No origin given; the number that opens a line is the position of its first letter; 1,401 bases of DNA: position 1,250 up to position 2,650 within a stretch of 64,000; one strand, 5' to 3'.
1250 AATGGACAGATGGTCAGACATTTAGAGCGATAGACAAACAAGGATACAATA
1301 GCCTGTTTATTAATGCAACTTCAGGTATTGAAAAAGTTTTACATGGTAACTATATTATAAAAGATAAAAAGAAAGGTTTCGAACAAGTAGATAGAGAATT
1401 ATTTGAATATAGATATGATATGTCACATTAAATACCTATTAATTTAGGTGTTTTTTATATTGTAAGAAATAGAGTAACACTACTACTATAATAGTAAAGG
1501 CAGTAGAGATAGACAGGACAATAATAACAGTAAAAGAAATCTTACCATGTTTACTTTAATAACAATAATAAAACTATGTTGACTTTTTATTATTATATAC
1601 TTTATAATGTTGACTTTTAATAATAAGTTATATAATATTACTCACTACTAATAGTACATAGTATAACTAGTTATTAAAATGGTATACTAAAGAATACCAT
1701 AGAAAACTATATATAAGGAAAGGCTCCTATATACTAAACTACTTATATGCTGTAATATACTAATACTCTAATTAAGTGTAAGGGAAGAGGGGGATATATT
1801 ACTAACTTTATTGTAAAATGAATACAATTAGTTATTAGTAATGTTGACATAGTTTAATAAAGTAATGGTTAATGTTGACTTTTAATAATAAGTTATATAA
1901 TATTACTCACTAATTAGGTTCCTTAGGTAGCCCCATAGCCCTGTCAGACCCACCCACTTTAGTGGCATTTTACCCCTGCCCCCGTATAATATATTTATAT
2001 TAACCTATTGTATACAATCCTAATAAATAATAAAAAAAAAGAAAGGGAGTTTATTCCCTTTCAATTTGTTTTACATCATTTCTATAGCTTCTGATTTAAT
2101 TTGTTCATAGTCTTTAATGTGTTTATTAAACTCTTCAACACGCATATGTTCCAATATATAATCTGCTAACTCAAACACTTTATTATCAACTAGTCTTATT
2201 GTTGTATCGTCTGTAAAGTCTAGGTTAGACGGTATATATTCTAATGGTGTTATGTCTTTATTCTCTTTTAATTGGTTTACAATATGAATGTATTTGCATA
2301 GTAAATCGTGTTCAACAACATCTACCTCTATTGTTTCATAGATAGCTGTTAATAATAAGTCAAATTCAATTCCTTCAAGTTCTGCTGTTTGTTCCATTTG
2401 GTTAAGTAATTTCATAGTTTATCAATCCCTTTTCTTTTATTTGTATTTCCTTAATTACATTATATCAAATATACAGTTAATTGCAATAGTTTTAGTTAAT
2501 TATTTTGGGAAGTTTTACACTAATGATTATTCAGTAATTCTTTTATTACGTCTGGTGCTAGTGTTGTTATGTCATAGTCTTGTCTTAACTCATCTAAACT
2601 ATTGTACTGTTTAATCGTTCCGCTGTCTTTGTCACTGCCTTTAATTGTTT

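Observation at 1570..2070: Tandem strong plus-strand promoters facing a GC-rich element and a terminator: candidate abundant small non-coding RNA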

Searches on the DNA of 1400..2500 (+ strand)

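Call 4: search_dna_similar(query=window:1400-2500:+, collection=phages, mode=near, max_rows=30)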
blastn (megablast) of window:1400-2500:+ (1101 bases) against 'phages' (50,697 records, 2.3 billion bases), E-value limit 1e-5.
Records with a match: 251; places in all: 341; records where one place covers at least 80% of the query: 28.
Best place of each record, by identity: >=99% 11; 95-99% 29; 90-95% 54; 80-90% 14; 60-80% 143.
By first word of the organism name: Staphylococcus 250; Silviavirus 1.
By host as written in the record: Staphylococcus aureus 101; - 33; Staphylococcus carnosus TM300 19; Staphylococcus sp. 16; Staphylococcus aureus ATCC 25923 7; Staphylococcus 6; Staphylococcus aureus (phage propagation strain 47) 4; Staphylococcus aureus strain 6409 4; and 42 more.
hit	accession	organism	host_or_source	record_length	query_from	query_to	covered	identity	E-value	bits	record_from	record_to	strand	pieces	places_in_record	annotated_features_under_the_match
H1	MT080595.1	Staphylococcus phage vB_SauM_EW41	Staphylococcus carnosus TM300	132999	1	1101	100%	99.7%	0e+0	2015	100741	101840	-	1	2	record has no annotation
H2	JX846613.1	Staphylococcus phage vB_SauM_Romulus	Staphylococcus aureus (phage ...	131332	1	1101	100%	99.6%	0e+0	2012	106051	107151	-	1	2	hypothetical protein (x2) | terminator | promoter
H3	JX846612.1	Staphylococcus phage vB_SauM_Remus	Staphylococcus aureus (phage ...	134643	1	1101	100%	99.6%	0e+0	2012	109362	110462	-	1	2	hypothetical protein (x2) | terminator | promoter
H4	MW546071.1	Staphylococcus phage PM56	-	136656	1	1101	100%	99.6%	0e+0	2012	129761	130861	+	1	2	hypothetical protein (x2)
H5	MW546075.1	Staphylococcus phage PM93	-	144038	1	1101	100%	99.6%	0e+0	2012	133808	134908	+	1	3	hypothetical protein (x2)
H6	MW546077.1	Staphylococcus phage Romulus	-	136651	1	1101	100%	99.6%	0e+0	2012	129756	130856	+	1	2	hypothetical protein (x2)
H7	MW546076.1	Silviavirus remus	-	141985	1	1101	100%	99.6%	0e+0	2012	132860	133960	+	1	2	hypothetical protein (x2)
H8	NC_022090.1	Staphylococcus phage vB_SauM_Remus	Staphylococcus aureus (phage ...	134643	1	1101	100%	99.6%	0e+0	2012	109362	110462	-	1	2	hypothetical protein (x2) | terminator | promoter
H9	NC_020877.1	Staphylococcus phage vB_SauM_Romulus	Staphylococcus aureus (phage ...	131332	1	1101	100%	99.6%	0e+0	2012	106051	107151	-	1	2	hypothetical protein (x2) | terminator | promoter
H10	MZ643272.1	Staphylococcus phage vB_Sau-RP15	Staphylococcus aureus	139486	1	1101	100%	97.3%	0e+0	1866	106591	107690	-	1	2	hypothetical protein (x2)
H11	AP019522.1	Staphylococcus phage MR003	Staphylococcus aureus RN4220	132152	1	1101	100%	96.9%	0e+0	1849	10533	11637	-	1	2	hypothetical protein (x2)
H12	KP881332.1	Staphylococcus phage Stau2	Staphylococcus aureus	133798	1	1101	100%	96.9%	0e+0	1847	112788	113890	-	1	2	hypothetical protein (x2)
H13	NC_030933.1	Staphylococcus phage Stau2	Staphylococcus aureus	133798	1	1101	100%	96.9%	0e+0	1847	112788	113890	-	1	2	hypothetical protein (x2)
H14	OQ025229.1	Staphylococcus phage StAP1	Staphylococcus aureus Newman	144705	1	1101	100%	96.6%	0e+0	1831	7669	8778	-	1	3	hypothetical protein (x2)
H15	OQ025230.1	Staphylococcus phage SAP6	Staphylococcus aureus Newman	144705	1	1101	100%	96.6%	0e+0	1831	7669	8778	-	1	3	hypothetical protein (x2)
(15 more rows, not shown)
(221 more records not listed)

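Call 8: get_annotated_region(hit=H2, flank=6000)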
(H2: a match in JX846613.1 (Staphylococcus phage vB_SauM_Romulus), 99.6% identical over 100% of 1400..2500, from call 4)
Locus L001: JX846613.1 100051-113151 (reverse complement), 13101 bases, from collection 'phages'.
description: Staphylococcus phage vB_SauM_Romulus, complete genome.
organism: Staphylococcus phage vB_SauM_Romulus (NCBI taxid 1235660)
taxonomy: Viruses; Duplodnaviria; Heunggongvirae; Uroviricota; Caudoviricetes; Herelleviridae; Twortvirinae; Silviavirus; Silviavirus remus
host: Staphylococcus aureus (phage propagation strain 47); source: -; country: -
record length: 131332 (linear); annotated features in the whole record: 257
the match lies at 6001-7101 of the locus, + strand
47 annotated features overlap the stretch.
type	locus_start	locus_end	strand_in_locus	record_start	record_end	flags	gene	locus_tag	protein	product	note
CDS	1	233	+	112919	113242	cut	-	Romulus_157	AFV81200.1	hypothetical protein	-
CDS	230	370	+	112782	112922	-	-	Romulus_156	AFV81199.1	hypothetical protein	-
regulatory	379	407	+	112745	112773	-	-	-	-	promoter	discovered using MEME with manual verification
CDS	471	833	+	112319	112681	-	-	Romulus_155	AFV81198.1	nuclease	-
regulatory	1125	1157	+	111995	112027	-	-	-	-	terminator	Rho-independent terminator; discovered using ARNold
regulatory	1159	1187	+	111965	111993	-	-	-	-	promoter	discovered using MEME with manual verification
CDS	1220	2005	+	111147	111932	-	-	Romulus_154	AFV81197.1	ArpR DNA-binding protein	-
CDS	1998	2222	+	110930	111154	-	-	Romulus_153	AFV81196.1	hypothetical protein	-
CDS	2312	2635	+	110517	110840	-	-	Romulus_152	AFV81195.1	hypothetical protein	-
CDS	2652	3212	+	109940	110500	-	-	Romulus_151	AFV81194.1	hypothetical protein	-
regulatory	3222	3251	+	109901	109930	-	-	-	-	terminator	Rho-independent terminator; discovered manually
regulatory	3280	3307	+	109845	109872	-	-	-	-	promoter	discovered using MEME with manual verification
CDS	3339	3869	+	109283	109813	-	-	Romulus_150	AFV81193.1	hypothetical protein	-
CDS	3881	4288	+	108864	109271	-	-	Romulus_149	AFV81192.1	hypothetical protein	-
CDS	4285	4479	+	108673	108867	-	-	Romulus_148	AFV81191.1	hypothetical protein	-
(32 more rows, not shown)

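Call 9: get_annotated_region(hit=H6, flank=6000)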
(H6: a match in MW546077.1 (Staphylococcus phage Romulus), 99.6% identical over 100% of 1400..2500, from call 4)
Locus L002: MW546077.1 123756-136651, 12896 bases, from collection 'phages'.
description: Staphylococcus phage Romulus, complete genome.
organism: Staphylococcus phage Romulus (NCBI taxid 2834981)
taxonomy: Viruses; Duplodnaviria; Heunggongvirae; Uroviricota; Caudoviricetes; Herelleviridae; Twortvirinae; Silviavirus; Silviavirus remus
host: -; source: -; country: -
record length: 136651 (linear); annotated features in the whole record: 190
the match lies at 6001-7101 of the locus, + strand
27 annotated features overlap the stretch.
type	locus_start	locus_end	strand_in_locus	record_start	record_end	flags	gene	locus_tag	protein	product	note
CDS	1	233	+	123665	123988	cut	-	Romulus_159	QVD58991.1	hypothetical protein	-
CDS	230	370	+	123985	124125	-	-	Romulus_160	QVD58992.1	hypothetical protein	-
CDS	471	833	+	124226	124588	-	-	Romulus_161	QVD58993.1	nuclease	-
CDS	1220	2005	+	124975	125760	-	-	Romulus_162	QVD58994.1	DNA-binding protein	ArpR DNA-binding protein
CDS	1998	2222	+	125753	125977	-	-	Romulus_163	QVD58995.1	hypothetical protein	-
CDS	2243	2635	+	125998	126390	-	-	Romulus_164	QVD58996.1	hypothetical protein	-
CDS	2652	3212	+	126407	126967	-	-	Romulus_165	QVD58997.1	hypothetical protein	-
CDS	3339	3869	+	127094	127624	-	-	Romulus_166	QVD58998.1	hypothetical protein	-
CDS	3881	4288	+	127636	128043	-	-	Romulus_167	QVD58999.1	hypothetical protein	-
CDS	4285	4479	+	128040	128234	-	-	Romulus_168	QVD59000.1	hypothetical protein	-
CDS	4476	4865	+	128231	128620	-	-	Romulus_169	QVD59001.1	YopX protein I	-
CDS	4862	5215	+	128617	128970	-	-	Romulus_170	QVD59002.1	YpoX protein II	-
CDS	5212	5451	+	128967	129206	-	-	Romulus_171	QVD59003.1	hypothetical protein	-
CDS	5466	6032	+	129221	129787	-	-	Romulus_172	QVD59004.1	hypothetical protein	-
CDS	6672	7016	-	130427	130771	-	-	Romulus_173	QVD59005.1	hypothetical protein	-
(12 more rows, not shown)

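Call 10: search_dna_similar(query=window:1432-2070:+, collection=phages, mode=distant, max_rows=60, rows=spread)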
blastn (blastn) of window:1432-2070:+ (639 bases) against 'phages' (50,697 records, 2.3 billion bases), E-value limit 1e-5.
Records with a match: 269; places in all: 360; records where one place covers at least 80% of the query: 41.
Best place of each record, by identity: >=99% 14; 95-99% 18; 90-95% 28; 80-90% 14; 60-80% 195.
By first word of the organism name: Staphylococcus 268; Silviavirus 1.
By host as written in the record: Staphylococcus aureus 107; - 34; Staphylococcus carnosus TM300 22; Staphylococcus sp. 18; Staphylococcus aureus ATCC 25923 8; Staphylococcus 6; Staphylococcus aureus (phage propagation strain 47) 4; Staphylococcus aureus strain 6409 4; and 45 more.
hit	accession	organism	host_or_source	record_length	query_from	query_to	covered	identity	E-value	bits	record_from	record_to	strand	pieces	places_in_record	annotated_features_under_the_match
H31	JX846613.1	Staphylococcus phage vB_SauM_Romulus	Staphylococcus aureus (phage ...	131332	1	639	100%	99.8%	0e+0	1149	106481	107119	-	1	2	terminator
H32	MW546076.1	Silviavirus remus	-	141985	1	639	100%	99.8%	0e+0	1149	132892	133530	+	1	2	none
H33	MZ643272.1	Staphylococcus phage vB_Sau-RP15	Staphylococcus aureus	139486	3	639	100%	98.0%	0e+0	1082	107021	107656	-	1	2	none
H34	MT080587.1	Staphylococcus phage vB_SauM_EW20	Staphylococcus carnosus TM300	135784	1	639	100%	96.5%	0e+0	1085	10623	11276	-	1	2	record has no annotation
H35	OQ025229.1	Staphylococcus phage StAP1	Staphylococcus aureus Newman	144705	3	639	100%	96.4%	0e+0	1060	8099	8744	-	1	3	none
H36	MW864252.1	Staphylococcus phage SAPYZU_15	Staphylococcus aureus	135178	14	639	98%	92.7%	0e+0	947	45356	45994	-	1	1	hypothetical protein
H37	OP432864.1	Staphylococcus phage SapYZU04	Staphylococcus aureus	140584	1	639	100%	88.1%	0e+0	831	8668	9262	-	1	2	hypothetical protein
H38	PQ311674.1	Staphylococcus phage CIFT_MFB_MRSA12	Staphylococcus aureus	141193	3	639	100%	87.8%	0e+0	830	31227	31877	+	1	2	none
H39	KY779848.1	Staphylococcus phage qdsa001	Staphylococcus aureus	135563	3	639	100%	87.7%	0e+0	810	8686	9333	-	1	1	hypothetical protein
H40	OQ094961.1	Staphylococcus phage SSP49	Staphylococcus aureus ATCC 13301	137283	1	639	65%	99.5%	1e-104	745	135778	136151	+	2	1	none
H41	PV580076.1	Staphylococcus phage SAP_01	Staphylococcus aureus KCTC 1621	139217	1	639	65%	98.8%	1e-104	729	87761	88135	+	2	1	none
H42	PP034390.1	Staphylococcus phage CF5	Staphylococcus warneri PJI isolate 5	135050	441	615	27%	71.5%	1e-9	71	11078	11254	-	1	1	none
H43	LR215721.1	Staphylococcus phage Stab22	-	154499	439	562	19%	77.2%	7e-13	82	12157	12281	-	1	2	repeat_region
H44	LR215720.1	Staphylococcus phage Stab23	-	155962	441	562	19%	77.6%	2e-13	82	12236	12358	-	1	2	repeat_region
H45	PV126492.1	Staphylococcus phage vB_Sau_BCPSau004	Staphylococcus aureus 012/05-15/R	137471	442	562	19%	78.2%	6e-14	85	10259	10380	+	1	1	none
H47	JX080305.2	Staphylococcus phage P4W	Staphylococcus aureus strain 6409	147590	442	562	19%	78.2%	6e-14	85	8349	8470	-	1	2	L-LTR; left long terminal repeat; redundant region in virion DNA ...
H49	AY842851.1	Staphylococcus phage 812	Staphylococcus aureus SA812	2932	442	562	19%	78.2%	6e-14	85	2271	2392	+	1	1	stem_loop | possible recombination site (x2)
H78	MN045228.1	Staphylococcus phage Maine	Staphylococcus aureus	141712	442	562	19%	77.4%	7e-13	81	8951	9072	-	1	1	direct terminal repeat predicted by PhageTerm; right end of genome ...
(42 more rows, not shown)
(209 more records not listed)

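Call 12: get_annotated_region(hit=H47, flank=2500)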
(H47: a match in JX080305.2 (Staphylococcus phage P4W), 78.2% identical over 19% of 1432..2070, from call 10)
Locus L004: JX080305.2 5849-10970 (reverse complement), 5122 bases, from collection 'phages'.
description: Staphylococcus phage P4W, complete genome.
organism: Staphylococcus phage P4W (NCBI taxid 1195080)
taxonomy: Viruses; Duplodnaviria; Heunggongvirae; Uroviricota; Caudoviricetes; Herelleviridae; Twortvirinae; Kayvirus; Kayvirus G1
host: Staphylococcus aureus strain 6409; source: -; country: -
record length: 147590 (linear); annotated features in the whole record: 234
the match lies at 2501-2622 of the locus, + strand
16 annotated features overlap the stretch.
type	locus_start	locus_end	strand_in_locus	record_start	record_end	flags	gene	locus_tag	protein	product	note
CDS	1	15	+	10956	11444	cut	-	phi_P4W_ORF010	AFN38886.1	hypothetical protein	similar to Staphylococcus phage G1 ORF086 (INSD Accession Number AY954969) and to Staphylococcus phage K ORF4 (INSD ...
CDS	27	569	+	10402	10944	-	-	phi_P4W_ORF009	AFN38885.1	hypothetical protein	similar to Staphylococcus phage G1 ORF073 protein (INSD Accession Number AY954969) and to Staphylococcus phage K ORF3 ...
CDS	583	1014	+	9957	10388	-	-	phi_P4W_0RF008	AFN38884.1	hypothetical protein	similar to Staphylococcus phage G1 ORF104 (INSD Accession Number AY954969) and to Staphylococcus phage K ORF2 (INSD ...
CDS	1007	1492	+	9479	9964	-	mbpA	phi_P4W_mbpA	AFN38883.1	MbpA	hypothetical membrane protein; similar to Staphylococcus phage G1 ORF087 (YP_241049.1) and Staphylococcus phage K ORF1 ...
CDS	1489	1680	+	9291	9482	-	mbpT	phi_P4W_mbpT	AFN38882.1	MbpT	conserved hypothetical membrane protein; similar to YP_241048.1 ORF224 [Staphylococcus phage G1]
CDS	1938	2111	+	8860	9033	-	-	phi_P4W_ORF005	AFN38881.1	hypothetical protein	ORF005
CDS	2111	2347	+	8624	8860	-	bofL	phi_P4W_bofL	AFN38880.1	BofL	conserved hypothetical protein; similar to Staphylococcus phage G1 ORF184 (YP_241044.1)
repeat_region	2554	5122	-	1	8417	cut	-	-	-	-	L-LTR; left long terminal repeat; redundant region in virion DNA molecule; identical to right long terminal repeat ...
CDS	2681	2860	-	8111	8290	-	treU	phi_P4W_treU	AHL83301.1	TreU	terminal repeat encoded protein U; hypothetical protein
CDS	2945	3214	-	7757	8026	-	treT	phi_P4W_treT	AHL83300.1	TreT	terminal repeat encoded protein T; similar to Staphylococcus phage G1 ORF166 (YP_241041.1)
CDS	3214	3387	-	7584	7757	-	treS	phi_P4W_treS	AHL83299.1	TreS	terminal tepeat encoded protein S; similar to Staphylococcus phage G1 ORF234 (YP_241039.1)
CDS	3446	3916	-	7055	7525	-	treR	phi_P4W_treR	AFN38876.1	TreR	terminal repeat encoded protein R; similar to Staphylococcus phage G1 ORF092 (YP_241038.1)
CDS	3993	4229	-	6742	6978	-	treQ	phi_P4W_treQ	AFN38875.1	TreQ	terminal repeat encoded protein Q; hypothetical protein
CDS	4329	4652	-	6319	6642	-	treP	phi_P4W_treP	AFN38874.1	TreP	terminal repeat encoded protein P; similar to Staphylococcus phage G1 ORF135 (YP_241037.1)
CDS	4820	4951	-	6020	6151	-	treO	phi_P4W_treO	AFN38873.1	TreO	terminal repeat encoded protein O; similar to Staphylococcus phage G1 ORF297 (YP_241036.1)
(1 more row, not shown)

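Call 13: get_annotated_region(hit=H49, flank=3000)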
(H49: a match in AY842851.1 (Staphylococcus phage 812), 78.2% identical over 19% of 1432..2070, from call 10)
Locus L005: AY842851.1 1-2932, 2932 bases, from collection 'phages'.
description: Staphylococcus phage 812 strain phi812b hypothetical protein gene, partial cds.
organism: Staphylococcus phage 812 (NCBI taxid 307898)
taxonomy: Viruses; Duplodnaviria; Heunggongvirae; Uroviricota; Caudoviricetes; Herelleviridae; Twortvirinae; Kayvirus
host: Staphylococcus aureus SA812; source: -; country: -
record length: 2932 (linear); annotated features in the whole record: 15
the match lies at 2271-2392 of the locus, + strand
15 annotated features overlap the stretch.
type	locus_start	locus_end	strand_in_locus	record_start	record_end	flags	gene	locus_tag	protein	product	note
CDS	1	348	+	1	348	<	-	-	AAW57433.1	hypothetical protein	ORF1; similar to Staphylococcus phage K ORF1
stem_loop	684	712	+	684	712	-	-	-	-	-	-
stem_loop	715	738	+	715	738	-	-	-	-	-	-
stem_loop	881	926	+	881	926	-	-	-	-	-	-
stem_loop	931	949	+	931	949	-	-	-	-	-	-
misc_feature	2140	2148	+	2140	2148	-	-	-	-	-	possible recombination site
misc_feature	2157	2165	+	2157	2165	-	-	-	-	-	possible recombination site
misc_feature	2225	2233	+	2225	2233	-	-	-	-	-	possible recombination site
misc_feature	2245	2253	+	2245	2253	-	-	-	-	-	possible recombination site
misc_feature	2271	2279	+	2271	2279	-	-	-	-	-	possible recombination site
stem_loop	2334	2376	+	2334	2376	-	-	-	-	-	-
misc_feature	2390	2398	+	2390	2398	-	-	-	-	-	possible recombination site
stem_loop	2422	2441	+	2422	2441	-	-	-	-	-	-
misc_feature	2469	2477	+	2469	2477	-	-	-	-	-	possible recombination site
stem_loop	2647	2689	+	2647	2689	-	-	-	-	-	-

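Call 14: get_annotated_region(hit=H78, flank=2500)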
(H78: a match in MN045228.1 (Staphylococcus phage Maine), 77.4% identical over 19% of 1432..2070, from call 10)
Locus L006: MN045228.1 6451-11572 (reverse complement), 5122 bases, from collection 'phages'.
description: Staphylococcus phage Maine, complete genome.
organism: Staphylococcus phage Maine (NCBI taxid 2589661)
taxonomy: Viruses; Duplodnaviria; Heunggongvirae; Uroviricota; Caudoviricetes; Herelleviridae; Twortvirinae; Kayvirus
host: Staphylococcus aureus; source: Swine barn environmental swab; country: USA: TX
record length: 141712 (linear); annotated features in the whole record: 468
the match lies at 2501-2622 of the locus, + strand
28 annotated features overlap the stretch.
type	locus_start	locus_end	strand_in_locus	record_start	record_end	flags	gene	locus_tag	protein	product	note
CDS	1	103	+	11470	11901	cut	-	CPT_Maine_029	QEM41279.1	hypothetical protein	-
regulatory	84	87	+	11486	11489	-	-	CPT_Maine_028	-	ribosome_binding_site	CPT_Maine_028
CDS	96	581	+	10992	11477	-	-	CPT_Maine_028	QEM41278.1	hypothetical protein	-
regulatory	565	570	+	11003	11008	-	-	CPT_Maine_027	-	ribosome_binding_site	CPT_Maine_027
CDS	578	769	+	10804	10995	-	-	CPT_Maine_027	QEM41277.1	hypothetical protein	-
regulatory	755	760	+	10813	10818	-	-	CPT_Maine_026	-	ribosome_binding_site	CPT_Maine_026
CDS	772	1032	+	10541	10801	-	-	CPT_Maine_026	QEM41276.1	hypothetical protein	-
regulatory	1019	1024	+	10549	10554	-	-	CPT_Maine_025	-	ribosome_binding_site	CPT_Maine_025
CDS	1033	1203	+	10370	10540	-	-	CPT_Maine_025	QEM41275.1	hypothetical protein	-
regulatory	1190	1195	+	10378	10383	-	-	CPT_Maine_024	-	ribosome_binding_site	CPT_Maine_024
CDS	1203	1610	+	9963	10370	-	-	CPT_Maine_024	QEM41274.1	hypothetical protein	-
regulatory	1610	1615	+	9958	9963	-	-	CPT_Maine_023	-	ribosome_binding_site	CPT_Maine_023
CDS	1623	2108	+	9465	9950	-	-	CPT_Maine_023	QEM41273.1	hypothetical protein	-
regulatory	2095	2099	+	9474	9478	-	-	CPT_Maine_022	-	ribosome_binding_site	CPT_Maine_022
CDS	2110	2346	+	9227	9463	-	-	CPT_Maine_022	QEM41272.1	hypothetical protein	-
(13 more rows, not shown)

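Call 41: search_dna_similar(query=window:1905-2000:+, collection=phages, mode=distant, max_evalue=1, max_rows=60, rows=spread)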
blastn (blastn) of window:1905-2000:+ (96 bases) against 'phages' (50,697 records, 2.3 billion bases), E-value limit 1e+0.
Records with a match: 269; places in all: 325; records where one place covers at least 80% of the query: 44.
Best place of each record, by identity: >=99% 31; 95-99% 34; 90-95% 194; 80-90% 10.
By first word of the organism name: Staphylococcus 268; Silviavirus 1.
By host as written in the record: Staphylococcus aureus 107; - 34; Staphylococcus carnosus TM300 22; Staphylococcus sp. 18; Staphylococcus aureus ATCC 25923 8; Staphylococcus 6; Staphylococcus aureus (phage propagation strain 47) 4; Staphylococcus aureus strain 6409 4; and 45 more.
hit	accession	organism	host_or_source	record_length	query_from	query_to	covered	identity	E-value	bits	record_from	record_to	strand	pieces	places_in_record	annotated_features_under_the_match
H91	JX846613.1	Staphylococcus phage vB_SauM_Romulus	Staphylococcus aureus (phage ...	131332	1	96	100%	100.0%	5e-42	174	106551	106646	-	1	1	none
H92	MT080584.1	Staphylococcus phage vB_SauM_EW15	Staphylococcus carnosus TM300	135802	1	96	100%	100.0%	5e-42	174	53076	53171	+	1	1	record has no annotation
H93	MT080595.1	Staphylococcus phage vB_SauM_EW41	Staphylococcus carnosus TM300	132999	1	96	100%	100.0%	5e-42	174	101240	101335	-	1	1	record has no annotation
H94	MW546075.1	Staphylococcus phage PM93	-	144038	1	96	100%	100.0%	5e-42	174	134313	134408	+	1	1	none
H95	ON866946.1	Staphylococcus phage LSA2311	Staphylococcus aureus ATCC 25923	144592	1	96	100%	100.0%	5e-42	174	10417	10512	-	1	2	none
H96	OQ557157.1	Staphylococcus phage vB_SauH_SPJ2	Staphylococcus aureus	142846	1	96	100%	100.0%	5e-42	174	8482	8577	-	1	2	none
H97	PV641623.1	Staphylococcus phage St1.CM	Staphylococcus aureus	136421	1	96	100%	100.0%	5e-42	174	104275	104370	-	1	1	none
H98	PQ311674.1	Staphylococcus phage CIFT_MFB_MRSA12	Staphylococcus aureus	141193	1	96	100%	97.9%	2e-39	165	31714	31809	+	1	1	none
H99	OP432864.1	Staphylococcus phage SapYZU04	Staphylococcus aureus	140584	1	96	100%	96.9%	1e-37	160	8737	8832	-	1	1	none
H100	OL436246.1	Staphylococcus phage vB_SauM-HM01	Staphylococcus aureus ATCC 12598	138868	1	96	100%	96.9%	1e-37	160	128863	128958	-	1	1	none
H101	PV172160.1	Staphylococcus phage StAP1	Staphylococcus aureus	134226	1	59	61%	100.0%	6e-22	107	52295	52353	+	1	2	none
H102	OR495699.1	Staphylococcus phage CUB-A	Staphylococcus aureus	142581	32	89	60%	91.5%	1e-12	78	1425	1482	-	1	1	none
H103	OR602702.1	Staphylococcus phage vB_SauM-V1SA09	Staphylococcus aureus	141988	32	89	60%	88.1%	5e-10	69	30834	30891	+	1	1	hypothetical protein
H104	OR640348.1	Staphylococcus phage vB_SauM-T-SE-E4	Staphylococcus sp.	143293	32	89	60%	88.1%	5e-10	69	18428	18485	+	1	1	hypothetical protein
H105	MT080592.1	Staphylococcus phage vB_SauM_EW3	Staphylococcus carnosus TM300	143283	42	89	50%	95.9%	1e-12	77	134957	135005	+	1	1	record has no annotation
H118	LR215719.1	Staphylococcus phage Stab21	-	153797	42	89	50%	93.9%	4e-11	73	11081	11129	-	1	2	repeat_region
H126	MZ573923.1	Staphylococcus phage vB_ScoM-PSC1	Staphylococcus ureilyticus ATCC49330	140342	42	89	50%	93.9%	4e-11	73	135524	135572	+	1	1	none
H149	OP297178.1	Staphylococcus phage vB_ScaM-V1SC04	Staphylococcus capitis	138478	56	89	35%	100.0%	2e-8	63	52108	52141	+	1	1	hypothetical protein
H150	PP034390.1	Staphylococcus phage CF5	Staphylococcus warneri PJI isolate 5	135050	56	89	35%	91.2%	5e-4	49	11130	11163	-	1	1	none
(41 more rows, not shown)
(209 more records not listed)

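Call 47: get_annotated_region(hit=H150, flank=1500)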
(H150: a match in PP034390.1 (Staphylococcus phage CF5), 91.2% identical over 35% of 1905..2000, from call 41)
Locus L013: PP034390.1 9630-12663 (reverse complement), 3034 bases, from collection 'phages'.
description: Staphylococcus phage CF5, complete genome.
organism: Staphylococcus phage CF5 (NCBI taxid 3113739)
taxonomy: Viruses; Duplodnaviria; Heunggongvirae; Uroviricota; Caudoviricetes; Herelleviridae; Twortvirinae; Silviavirus
host: Staphylococcus warneri PJI isolate 5; source: untreated Finham sewage; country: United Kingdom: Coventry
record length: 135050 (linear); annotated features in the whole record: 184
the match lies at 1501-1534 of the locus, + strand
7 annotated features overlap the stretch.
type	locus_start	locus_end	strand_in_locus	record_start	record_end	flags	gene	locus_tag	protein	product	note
CDS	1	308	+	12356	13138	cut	-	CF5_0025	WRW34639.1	hypothetical protein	-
CDS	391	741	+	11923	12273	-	-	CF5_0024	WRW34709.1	hypothetical protein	-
CDS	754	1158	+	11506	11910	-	-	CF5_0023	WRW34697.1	hypothetical protein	-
CDS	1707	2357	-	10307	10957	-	-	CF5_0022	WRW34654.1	N-6 DNA methylase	-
CDS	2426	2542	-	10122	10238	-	-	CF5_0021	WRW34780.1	hypothetical protein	-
CDS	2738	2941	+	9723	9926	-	-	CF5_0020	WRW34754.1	hypothetical protein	-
CDS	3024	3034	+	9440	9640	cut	-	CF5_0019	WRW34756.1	hypothetical protein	-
